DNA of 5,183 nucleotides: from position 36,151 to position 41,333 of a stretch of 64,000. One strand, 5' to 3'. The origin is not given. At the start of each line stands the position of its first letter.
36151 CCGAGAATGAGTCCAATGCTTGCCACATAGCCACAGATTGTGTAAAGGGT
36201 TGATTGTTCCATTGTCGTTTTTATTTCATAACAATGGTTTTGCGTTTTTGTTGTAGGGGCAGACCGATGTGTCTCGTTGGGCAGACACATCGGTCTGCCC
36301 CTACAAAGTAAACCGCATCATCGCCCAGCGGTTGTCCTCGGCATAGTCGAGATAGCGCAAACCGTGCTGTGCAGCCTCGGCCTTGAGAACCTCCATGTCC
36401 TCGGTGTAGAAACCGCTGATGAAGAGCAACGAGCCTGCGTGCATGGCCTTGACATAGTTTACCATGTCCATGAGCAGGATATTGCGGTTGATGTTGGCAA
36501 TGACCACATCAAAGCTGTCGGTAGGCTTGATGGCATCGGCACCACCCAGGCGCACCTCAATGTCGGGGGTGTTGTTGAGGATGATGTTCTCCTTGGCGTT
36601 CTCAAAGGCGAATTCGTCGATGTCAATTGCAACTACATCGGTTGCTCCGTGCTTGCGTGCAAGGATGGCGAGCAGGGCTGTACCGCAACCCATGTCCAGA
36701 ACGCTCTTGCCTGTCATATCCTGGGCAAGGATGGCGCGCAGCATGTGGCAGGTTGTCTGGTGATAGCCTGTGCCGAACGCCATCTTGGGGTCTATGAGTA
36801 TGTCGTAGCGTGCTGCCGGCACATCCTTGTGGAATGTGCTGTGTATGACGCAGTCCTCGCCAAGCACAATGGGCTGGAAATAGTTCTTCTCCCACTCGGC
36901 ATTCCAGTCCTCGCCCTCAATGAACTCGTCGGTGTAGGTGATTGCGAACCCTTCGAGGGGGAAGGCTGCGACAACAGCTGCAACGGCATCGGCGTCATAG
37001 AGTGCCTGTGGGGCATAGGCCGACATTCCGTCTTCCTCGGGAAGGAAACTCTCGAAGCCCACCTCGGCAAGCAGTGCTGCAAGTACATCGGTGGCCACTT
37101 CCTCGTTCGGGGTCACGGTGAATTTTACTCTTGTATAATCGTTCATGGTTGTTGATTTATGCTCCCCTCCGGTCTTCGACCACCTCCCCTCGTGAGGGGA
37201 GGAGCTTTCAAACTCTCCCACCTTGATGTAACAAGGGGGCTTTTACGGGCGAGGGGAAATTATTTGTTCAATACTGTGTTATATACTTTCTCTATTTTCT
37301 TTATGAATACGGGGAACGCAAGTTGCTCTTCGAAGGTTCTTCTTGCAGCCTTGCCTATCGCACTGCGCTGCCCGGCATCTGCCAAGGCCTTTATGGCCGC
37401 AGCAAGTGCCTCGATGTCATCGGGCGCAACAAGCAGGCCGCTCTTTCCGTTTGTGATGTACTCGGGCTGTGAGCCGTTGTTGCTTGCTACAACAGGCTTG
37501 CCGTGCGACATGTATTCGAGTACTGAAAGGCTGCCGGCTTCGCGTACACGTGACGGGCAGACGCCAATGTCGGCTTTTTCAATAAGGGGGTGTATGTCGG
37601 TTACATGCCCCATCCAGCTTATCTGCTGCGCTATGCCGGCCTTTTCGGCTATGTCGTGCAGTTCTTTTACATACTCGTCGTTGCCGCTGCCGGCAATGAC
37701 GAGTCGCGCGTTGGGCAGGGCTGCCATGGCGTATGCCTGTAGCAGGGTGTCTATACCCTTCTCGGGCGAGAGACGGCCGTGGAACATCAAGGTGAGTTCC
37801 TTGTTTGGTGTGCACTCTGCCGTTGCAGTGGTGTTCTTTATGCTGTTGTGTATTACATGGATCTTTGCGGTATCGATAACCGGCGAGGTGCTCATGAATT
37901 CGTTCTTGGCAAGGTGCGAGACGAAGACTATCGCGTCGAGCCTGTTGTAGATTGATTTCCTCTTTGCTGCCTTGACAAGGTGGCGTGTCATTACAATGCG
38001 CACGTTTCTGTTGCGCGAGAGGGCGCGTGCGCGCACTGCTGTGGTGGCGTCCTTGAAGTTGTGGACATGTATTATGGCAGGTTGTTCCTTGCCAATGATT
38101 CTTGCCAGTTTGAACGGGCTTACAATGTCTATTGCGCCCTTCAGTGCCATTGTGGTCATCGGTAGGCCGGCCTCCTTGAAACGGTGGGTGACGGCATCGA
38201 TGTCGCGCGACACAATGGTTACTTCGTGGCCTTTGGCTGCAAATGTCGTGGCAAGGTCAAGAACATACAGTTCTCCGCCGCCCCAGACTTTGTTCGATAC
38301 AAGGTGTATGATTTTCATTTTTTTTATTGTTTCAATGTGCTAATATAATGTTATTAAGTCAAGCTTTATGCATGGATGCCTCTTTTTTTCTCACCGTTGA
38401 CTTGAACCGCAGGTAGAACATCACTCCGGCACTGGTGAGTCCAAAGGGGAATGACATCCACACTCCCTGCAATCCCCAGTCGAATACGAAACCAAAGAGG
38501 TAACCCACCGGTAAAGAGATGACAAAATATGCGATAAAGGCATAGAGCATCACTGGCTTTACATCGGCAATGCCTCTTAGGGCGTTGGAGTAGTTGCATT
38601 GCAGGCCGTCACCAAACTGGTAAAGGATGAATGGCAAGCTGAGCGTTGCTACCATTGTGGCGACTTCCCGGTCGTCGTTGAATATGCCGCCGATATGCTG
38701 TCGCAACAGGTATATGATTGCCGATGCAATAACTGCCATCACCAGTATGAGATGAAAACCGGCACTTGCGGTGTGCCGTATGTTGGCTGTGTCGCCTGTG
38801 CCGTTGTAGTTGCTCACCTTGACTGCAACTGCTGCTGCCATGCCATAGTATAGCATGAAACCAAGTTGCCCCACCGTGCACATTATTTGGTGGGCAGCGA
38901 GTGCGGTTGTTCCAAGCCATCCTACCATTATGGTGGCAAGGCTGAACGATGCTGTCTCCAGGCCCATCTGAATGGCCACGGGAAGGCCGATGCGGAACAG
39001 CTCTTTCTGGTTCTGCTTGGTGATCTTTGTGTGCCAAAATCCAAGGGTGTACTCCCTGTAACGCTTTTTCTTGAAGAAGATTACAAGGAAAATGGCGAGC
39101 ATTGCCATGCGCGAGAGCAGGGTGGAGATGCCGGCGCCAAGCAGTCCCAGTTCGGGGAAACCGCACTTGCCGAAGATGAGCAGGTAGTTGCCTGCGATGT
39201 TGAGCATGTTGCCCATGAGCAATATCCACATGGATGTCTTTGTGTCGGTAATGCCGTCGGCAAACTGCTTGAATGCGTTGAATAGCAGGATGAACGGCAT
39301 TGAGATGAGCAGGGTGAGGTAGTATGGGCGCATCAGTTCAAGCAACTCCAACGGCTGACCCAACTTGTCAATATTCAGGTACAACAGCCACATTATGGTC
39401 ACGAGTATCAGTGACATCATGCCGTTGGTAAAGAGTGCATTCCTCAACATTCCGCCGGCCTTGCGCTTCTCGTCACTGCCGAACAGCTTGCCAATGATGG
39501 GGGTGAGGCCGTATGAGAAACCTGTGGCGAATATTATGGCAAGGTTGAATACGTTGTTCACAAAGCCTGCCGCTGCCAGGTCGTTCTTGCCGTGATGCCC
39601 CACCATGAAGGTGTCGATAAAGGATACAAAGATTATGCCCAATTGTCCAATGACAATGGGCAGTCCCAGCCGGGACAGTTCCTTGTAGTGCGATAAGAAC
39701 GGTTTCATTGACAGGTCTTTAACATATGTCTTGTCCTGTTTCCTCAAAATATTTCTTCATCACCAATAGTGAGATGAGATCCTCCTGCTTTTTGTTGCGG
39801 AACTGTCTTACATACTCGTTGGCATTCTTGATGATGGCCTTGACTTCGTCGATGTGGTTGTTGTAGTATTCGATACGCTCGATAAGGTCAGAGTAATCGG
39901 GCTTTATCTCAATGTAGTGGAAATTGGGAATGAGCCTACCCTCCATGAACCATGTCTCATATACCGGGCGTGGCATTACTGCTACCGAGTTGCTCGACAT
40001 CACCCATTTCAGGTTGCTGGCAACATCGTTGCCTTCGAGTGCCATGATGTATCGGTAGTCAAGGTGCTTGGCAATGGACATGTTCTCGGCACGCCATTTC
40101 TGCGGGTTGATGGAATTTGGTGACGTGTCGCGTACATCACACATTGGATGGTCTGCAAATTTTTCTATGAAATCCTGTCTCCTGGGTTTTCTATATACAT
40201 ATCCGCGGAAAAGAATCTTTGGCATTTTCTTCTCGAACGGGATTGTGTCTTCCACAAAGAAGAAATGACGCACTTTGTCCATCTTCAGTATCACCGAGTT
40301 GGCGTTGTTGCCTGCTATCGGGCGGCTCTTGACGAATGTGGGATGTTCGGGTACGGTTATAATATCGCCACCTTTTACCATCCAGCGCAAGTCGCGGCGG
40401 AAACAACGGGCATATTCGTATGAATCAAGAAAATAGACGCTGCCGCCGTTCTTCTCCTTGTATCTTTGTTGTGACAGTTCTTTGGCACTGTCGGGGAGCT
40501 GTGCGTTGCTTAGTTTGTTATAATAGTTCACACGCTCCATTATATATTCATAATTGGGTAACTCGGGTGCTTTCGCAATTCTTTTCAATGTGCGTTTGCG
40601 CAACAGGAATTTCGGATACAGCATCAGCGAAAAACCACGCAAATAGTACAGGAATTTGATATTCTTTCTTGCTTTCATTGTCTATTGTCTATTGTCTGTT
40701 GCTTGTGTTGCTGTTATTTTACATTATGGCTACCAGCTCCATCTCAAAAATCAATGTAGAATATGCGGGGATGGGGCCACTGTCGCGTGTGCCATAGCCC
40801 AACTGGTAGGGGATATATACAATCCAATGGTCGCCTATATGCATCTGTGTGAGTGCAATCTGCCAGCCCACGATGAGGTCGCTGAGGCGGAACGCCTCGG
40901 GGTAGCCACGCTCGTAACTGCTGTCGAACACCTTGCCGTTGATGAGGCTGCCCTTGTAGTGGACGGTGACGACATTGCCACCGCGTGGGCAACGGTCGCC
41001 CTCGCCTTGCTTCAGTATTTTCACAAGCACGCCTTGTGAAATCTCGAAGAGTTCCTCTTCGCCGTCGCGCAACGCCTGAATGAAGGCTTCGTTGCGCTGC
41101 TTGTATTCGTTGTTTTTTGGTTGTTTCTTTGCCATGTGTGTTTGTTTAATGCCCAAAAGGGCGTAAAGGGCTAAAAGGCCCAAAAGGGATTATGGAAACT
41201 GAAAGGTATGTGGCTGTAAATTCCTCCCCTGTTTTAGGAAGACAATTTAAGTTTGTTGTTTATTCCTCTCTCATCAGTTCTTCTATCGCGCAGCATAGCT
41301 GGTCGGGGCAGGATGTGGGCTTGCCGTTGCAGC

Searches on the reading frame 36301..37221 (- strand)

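Call 77: search_protein_families(library=pfam, proteins=[window:36301-37221:-], max_evalue=0.001)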
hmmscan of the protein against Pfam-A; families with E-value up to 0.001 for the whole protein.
window:36301-37221:- (306 aa): 12 families
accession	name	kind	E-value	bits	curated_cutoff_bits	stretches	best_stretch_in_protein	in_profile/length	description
PF06325.19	PrmA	-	1.5e-44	153.2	22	1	63-304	55-293/296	Ribosomal protein L11 methyltransferase (PrmA)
PF13847.12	Methyltransf_31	-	1.4e-10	41.5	27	1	171-258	4-92/145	Methyltransferase domain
PF13649.12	Methyltransf_25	-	1.9e-10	41.8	27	1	174-245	1-73/97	Methyltransferase domain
PF05175.20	MTS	-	8.7e-10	38.9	23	1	159-243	21-105/170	Methyltransferase small domain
PF08241.18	Methyltransf_11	-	6.3e-07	30.4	21.2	1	175-243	1-67/95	Methyltransferase domain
PF13489.12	Methyltransf_23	-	1.1e-06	28.9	27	1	160-243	12-88/164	Methyltransferase domain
PF02475.24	TRM5-TYW2_MTfase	-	1.8e-06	28.4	28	1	165-245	31-113/164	TRM5/TYW2 methyltransferase domain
PF08242.18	Methyltransf_12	-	1e-05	26.6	30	1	175-243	1-72/98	Methyltransferase domain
PF12847.13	Methyltransf_18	-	1.3e-05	25.7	27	1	162-242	6-89/151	Methyltransferase domain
PF04816.18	TrmK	-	9.2e-05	22.5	27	1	175-240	2-70/205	tRNA (adenine(22)-N(1))-methyltransferase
PF10294.15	Methyltransf_16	-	0.00077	19.7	21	0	166-218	42-95/174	Lysine methyltransferase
PF01209.24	Ubie_methyltran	-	0.00097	19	20.1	0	138-241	19-121/233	ubiE/COQ5 methyltransferase family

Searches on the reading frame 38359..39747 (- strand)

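Call 39: search_protein_families(library=pfam, proteins=[window:38359-39747:-], max_evalue=0.001)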
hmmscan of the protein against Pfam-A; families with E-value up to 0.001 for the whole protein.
window:38359-39747:- (462 aa): 1 family
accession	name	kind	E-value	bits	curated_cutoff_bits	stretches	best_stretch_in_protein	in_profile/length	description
PF01554.23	MatE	-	3.7e-58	196.2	24.9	2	256-417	1-161/161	MatE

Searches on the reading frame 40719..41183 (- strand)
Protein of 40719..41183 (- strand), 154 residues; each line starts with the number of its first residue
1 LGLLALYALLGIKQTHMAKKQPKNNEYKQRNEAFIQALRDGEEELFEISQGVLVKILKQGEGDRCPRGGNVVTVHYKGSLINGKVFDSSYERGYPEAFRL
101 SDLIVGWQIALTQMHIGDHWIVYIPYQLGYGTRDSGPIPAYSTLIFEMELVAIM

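Call 77: search_protein_families(library=pfam, proteins=[window:40719-41183:-], max_evalue=0.001)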
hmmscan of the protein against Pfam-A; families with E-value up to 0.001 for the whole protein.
window:40719-41183:- (154 aa): 1 family
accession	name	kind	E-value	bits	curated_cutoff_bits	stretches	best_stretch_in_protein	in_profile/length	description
PF00254.34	FKBP_C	-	1.5e-24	86.6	21.1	1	64-151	3-94/94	FKBP-type peptidyl-prolyl cis-trans isomerase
